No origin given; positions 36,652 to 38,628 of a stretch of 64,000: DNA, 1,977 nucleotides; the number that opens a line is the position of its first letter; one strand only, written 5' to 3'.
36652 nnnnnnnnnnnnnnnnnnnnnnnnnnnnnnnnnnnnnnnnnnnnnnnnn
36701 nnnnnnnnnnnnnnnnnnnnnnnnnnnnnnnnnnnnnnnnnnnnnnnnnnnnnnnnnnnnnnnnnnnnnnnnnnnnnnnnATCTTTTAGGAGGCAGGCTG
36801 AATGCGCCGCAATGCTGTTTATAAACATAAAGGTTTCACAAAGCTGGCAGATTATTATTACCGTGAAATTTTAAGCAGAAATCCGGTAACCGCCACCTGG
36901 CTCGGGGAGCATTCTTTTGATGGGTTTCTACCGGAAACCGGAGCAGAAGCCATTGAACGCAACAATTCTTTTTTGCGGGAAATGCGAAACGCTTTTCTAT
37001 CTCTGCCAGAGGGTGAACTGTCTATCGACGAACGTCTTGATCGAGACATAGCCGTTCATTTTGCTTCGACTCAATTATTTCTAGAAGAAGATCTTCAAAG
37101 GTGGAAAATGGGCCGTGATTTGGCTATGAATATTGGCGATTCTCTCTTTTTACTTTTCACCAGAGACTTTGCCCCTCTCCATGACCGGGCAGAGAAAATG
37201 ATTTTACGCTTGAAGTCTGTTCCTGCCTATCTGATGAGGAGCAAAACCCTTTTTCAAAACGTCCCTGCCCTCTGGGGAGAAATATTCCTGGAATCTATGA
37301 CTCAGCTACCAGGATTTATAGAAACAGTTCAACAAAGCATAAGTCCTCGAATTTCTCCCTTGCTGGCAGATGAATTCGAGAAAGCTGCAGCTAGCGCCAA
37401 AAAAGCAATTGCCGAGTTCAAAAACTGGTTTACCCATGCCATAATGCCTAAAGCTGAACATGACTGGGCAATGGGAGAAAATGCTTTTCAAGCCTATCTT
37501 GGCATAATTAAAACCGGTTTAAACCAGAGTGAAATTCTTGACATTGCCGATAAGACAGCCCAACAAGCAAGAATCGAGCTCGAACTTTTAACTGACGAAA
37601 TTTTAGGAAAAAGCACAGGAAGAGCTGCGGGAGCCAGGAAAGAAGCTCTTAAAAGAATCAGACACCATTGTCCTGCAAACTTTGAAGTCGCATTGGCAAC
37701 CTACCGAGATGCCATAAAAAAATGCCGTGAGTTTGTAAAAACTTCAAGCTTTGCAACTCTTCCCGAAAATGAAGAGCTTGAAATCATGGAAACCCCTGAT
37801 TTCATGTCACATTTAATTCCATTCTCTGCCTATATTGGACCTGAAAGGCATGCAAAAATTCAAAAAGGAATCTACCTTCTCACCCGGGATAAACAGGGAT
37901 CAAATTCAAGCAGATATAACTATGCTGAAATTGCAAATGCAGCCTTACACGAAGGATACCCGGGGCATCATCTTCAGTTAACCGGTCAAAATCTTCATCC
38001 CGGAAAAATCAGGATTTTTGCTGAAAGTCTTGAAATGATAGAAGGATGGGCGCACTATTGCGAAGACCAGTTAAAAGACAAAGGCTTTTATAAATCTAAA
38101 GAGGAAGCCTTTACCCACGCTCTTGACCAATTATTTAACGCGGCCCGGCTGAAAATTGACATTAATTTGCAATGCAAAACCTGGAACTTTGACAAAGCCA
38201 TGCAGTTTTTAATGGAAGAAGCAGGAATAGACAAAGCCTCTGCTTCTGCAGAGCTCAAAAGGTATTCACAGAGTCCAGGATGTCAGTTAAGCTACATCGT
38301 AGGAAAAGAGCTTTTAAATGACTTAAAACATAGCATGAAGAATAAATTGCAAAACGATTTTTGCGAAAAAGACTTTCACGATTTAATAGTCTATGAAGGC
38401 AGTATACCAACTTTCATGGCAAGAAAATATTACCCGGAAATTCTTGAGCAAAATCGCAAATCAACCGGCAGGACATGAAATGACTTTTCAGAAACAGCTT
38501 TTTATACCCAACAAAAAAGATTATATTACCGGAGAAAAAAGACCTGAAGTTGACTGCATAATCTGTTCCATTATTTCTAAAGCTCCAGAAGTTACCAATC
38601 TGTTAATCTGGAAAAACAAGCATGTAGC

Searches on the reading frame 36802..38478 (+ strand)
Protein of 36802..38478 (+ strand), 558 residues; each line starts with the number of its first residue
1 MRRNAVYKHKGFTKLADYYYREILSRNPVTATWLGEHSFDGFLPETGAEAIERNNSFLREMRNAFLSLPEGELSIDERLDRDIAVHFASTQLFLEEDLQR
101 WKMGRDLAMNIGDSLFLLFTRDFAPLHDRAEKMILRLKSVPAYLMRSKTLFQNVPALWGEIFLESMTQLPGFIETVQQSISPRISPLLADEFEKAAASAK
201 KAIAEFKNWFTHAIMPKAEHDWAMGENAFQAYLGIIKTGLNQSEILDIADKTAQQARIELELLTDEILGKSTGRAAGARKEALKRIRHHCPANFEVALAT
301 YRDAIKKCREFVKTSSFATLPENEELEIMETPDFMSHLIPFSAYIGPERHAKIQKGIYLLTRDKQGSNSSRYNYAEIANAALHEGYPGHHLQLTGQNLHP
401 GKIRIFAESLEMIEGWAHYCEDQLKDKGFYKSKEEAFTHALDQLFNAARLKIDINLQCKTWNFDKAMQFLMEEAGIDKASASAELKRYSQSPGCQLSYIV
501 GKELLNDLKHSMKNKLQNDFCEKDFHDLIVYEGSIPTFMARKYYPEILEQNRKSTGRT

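Call 31: find_homologous_proteins(query=window:36802-38478:+, max_evalue=1e-100)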
Query window:36802-38478:+ (558 aa): 99 proteins with E <= 1e-100 among 8000 candidates.
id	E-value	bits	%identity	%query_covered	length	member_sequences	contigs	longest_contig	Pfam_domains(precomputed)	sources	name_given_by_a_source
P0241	0.0e+0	1276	100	100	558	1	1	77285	PF05960.18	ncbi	ncbi:MAG: DUF885 family protein [Candidatus Rifleibacteriota bacterium]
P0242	0.0e+0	1103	88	96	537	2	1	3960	PF05960.18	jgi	jgi:uncharacterized protein (DUF885 family)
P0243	5.4e-278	941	71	100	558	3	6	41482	PF05960.18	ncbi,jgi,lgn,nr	ncbi:MAG: hypothetical protein PWR01_2058 [Clostridiales bacterium]|jgi:uncharacterized protein (DUF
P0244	9.8e-273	924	69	100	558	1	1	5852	PF05960.18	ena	-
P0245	4.4e-271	918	69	100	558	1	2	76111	PF05960.18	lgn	-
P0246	1.6e-270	916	69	100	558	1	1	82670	PF05960.18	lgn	-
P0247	2.3e-269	912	68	100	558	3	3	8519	PF05960.18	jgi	jgi:uncharacterized protein (DUF885 family)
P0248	3.9e-269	912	68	100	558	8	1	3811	PF05960.18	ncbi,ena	-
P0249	1.4e-267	907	68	100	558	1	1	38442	PF05960.18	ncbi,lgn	ncbi:MAG: DUF885 domain-containing protein [Candidatus Rifleibacteriota bacterium]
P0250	6.1e-266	901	68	100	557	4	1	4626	PF05960.18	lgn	-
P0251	9.9e-266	900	68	99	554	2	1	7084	PF05960.18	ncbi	ncbi:MAG: DUF885 domain-containing protein, partial [Candidatus Riflebacteria bacterium]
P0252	3.2e-264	895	68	100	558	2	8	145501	PF05960.18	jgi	jgi:uncharacterized protein (DUF885 family)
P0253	4.4e-261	885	67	100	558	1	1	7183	PF05960.18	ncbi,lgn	ncbi:MAG: DUF885 domain-containing protein [Candidatus Rifleibacteriota bacterium]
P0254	4.4e-258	875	66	100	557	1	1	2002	PF05960.18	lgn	-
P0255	5.1e-223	759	57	98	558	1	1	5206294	PF05960.18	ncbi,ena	-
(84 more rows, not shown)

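Call 33: find_encoding_contigs(protein=P0242, flank=10000, max_places=10)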
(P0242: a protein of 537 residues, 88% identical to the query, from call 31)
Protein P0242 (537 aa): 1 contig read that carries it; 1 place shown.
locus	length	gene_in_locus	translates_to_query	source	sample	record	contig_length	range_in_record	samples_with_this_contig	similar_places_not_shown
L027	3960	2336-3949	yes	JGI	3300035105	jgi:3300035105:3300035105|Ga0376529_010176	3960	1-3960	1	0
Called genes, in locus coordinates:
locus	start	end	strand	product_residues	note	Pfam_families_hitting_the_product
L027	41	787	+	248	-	PF10017:Methyltransf_33 (faint), PF13489:Methyltransf_23, PF05175:MTS (weak), PF13847:Methyltransf_31, PF08241:Methyltransf_11, PF08242:Methyltransf_12, PF13649:Methyltransf_25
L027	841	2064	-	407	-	-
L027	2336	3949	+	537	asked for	PF05960:DUF885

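Call 34: find_encoding_contigs(protein=P0241, flank=10000, max_places=10)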
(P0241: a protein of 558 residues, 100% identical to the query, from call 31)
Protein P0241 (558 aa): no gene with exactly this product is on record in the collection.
